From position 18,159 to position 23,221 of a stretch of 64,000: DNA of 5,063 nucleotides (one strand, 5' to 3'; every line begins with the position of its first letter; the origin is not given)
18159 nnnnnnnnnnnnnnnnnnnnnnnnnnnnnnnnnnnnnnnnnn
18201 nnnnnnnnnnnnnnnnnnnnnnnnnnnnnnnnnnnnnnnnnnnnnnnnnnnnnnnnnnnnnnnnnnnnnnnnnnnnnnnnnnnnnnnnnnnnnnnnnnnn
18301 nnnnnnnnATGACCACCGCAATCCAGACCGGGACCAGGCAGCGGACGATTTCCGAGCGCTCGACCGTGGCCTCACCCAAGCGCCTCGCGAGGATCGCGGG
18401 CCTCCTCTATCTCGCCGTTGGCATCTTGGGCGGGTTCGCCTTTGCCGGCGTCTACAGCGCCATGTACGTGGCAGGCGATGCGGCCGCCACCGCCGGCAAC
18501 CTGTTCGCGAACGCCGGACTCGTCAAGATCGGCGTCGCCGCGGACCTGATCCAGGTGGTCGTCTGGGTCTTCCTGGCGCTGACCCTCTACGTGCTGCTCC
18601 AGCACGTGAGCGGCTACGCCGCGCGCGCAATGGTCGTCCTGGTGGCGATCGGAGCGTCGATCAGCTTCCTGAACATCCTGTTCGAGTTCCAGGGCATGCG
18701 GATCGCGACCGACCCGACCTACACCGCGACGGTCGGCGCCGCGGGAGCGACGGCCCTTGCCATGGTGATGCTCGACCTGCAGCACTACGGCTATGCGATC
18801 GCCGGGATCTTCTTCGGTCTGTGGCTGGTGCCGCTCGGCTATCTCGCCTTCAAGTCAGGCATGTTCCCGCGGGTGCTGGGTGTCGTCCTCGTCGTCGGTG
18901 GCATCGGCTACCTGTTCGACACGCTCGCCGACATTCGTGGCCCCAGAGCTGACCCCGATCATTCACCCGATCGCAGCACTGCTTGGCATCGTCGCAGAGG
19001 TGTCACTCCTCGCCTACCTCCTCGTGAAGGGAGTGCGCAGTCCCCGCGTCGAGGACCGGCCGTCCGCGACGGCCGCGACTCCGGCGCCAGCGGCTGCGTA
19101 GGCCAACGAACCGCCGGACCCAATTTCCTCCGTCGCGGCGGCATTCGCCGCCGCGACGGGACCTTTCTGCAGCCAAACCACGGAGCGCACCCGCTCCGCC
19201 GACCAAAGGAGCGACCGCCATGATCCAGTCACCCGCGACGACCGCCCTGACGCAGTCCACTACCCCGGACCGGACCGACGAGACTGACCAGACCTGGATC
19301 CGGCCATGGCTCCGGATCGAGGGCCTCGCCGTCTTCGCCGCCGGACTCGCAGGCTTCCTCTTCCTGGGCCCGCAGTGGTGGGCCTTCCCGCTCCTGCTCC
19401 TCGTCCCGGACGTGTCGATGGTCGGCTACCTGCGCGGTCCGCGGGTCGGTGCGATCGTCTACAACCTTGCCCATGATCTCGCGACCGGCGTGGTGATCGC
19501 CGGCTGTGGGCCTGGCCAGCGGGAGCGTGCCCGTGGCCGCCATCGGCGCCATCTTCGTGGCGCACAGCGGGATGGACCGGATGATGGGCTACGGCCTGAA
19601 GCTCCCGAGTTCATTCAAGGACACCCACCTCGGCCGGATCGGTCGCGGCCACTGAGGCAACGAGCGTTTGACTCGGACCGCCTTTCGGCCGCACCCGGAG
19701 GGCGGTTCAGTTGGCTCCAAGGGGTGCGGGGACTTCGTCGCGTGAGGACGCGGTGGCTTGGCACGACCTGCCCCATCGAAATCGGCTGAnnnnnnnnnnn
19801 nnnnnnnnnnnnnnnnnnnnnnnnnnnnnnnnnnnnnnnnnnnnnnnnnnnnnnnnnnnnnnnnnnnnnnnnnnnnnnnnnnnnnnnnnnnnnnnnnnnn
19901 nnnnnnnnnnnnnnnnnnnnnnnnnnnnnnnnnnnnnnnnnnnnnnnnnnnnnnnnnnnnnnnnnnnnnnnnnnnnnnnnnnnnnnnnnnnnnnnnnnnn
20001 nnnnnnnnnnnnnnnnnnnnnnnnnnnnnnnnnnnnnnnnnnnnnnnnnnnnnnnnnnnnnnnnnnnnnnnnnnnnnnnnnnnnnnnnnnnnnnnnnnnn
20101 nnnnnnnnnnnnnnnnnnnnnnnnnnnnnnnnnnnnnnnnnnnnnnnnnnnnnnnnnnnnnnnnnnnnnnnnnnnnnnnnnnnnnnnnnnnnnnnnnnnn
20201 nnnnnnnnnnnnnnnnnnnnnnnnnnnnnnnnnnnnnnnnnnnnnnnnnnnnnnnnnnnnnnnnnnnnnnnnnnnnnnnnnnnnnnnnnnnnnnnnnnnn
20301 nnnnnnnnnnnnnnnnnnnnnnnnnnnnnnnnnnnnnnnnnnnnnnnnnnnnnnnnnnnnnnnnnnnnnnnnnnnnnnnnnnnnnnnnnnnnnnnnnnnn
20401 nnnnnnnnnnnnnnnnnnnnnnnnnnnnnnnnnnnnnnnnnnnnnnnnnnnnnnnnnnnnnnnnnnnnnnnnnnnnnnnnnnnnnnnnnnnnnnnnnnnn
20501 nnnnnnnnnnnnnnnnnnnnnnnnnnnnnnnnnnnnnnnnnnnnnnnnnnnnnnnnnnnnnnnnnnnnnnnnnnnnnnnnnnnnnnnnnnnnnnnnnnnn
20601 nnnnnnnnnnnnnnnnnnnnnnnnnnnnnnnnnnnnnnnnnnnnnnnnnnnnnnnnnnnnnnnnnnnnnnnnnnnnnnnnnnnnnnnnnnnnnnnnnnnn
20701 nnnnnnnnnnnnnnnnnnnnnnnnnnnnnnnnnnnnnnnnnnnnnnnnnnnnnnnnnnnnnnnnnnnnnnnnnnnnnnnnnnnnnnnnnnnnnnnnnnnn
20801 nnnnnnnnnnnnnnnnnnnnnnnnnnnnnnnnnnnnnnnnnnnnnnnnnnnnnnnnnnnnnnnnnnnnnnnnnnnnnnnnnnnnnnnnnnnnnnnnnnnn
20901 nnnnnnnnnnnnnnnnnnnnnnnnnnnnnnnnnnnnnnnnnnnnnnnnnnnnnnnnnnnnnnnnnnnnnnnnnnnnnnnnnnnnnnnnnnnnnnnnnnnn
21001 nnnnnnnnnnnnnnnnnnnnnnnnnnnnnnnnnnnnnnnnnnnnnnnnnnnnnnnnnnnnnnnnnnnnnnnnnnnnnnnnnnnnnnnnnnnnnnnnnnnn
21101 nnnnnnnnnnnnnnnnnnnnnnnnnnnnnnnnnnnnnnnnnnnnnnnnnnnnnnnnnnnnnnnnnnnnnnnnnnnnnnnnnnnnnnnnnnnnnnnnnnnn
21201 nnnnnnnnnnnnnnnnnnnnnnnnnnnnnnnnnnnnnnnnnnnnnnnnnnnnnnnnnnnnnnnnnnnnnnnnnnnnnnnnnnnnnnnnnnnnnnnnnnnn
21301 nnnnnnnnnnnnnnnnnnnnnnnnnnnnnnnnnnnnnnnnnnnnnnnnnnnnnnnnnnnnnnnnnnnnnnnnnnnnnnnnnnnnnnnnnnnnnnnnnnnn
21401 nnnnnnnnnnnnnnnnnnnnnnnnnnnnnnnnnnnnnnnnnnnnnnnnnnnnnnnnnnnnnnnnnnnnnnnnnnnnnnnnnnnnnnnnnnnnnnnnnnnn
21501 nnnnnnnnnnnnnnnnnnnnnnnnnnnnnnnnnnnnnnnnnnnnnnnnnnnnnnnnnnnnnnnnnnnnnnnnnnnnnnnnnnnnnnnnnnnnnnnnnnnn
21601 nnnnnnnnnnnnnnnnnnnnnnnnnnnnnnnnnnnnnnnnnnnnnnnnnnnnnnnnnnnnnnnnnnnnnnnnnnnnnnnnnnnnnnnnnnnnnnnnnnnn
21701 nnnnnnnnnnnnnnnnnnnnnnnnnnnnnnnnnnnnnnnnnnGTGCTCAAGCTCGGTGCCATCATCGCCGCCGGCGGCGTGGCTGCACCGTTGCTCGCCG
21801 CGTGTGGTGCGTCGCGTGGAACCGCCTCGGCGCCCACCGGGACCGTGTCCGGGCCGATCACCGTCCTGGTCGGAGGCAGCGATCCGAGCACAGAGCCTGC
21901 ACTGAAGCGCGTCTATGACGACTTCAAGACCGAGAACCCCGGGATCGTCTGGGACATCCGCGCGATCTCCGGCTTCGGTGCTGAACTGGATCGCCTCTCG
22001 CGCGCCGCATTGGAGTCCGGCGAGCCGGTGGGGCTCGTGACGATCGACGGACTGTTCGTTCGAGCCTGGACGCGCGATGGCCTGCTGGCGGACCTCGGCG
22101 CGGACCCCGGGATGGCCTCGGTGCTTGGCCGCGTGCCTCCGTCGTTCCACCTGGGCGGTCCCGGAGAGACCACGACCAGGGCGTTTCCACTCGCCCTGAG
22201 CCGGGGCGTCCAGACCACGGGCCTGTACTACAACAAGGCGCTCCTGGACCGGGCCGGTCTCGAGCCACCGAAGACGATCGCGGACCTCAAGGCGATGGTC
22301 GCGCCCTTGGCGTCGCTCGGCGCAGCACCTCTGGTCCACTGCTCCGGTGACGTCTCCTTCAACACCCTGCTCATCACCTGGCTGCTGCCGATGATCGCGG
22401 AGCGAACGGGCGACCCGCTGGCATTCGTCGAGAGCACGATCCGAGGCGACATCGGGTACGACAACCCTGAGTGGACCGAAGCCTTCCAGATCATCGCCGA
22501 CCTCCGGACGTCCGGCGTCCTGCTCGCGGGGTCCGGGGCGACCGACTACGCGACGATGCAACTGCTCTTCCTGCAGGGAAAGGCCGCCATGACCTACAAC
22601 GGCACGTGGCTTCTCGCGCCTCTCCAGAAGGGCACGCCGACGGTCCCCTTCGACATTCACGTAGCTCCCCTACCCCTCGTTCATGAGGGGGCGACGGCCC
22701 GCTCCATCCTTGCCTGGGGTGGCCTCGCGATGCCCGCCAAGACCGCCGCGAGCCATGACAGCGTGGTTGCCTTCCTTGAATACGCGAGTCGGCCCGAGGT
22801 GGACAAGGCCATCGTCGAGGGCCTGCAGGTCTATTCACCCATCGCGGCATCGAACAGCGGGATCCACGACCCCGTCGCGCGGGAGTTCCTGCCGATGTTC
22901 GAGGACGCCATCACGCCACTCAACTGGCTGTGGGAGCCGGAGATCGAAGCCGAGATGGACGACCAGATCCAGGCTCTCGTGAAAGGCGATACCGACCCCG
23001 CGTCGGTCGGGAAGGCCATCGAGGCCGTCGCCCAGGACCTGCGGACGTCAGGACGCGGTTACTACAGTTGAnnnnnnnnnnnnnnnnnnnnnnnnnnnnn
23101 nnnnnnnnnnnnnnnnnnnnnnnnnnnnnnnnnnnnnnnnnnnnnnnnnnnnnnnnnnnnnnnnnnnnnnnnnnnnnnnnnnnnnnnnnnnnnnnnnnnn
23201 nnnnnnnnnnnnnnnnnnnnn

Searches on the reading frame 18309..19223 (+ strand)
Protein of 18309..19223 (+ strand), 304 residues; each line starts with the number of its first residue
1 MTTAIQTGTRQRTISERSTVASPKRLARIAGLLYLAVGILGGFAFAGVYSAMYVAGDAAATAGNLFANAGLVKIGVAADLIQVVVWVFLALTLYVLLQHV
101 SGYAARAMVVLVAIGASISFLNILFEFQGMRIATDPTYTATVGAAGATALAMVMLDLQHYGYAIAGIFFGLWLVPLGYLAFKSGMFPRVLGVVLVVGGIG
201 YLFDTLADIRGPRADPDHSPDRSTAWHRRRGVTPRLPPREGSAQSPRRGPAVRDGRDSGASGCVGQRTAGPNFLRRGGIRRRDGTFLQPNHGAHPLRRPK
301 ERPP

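Call 23: search_protein_families(library=pfam, proteins=[window:18309-19223:+], max_evalue=0.001)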
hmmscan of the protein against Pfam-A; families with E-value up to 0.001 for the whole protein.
window:18309-19223:+ (304 aa): 1 family
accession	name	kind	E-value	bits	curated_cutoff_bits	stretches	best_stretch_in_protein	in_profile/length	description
PF14329.11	DUF4386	-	1.4e-41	143.1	27.6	1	29-209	1-179/210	Domain of unknown function (DUF4386)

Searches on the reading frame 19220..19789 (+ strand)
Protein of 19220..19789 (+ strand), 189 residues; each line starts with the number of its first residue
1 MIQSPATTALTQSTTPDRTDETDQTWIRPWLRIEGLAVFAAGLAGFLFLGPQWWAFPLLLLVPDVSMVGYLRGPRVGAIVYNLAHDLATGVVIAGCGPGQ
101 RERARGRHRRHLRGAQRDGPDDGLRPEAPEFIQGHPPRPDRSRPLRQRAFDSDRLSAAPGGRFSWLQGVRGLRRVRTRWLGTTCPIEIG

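Call 62: search_protein_families(library=pfam, proteins=[window:19220-19789:+], max_evalue=0.01)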
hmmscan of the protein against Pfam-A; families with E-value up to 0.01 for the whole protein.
window:19220-19789:+ (189 aa): 1 family
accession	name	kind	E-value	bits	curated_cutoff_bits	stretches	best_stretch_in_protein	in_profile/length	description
PF14079.11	DUF4260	-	6.2e-21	75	27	1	30-97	3-70/113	Domain of unknown function (DUF4260)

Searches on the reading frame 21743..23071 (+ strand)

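Call 23: search_protein_families(library=pfam, proteins=[window:21743-23071:+], max_evalue=0.001)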
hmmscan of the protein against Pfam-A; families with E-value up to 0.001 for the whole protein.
window:21743-23071:+ (442 aa): 2 families
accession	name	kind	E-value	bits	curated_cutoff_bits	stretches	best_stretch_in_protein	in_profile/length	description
PF01547.30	SBP_bac_1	-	1.5e-22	81.4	26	1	48-353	2-305/307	Bacterial extracellular solute-binding protein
PF13416.11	SBP_bac_8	-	1.9e-19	70.9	27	1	58-367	3-262/279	Bacterial extracellular solute-binding protein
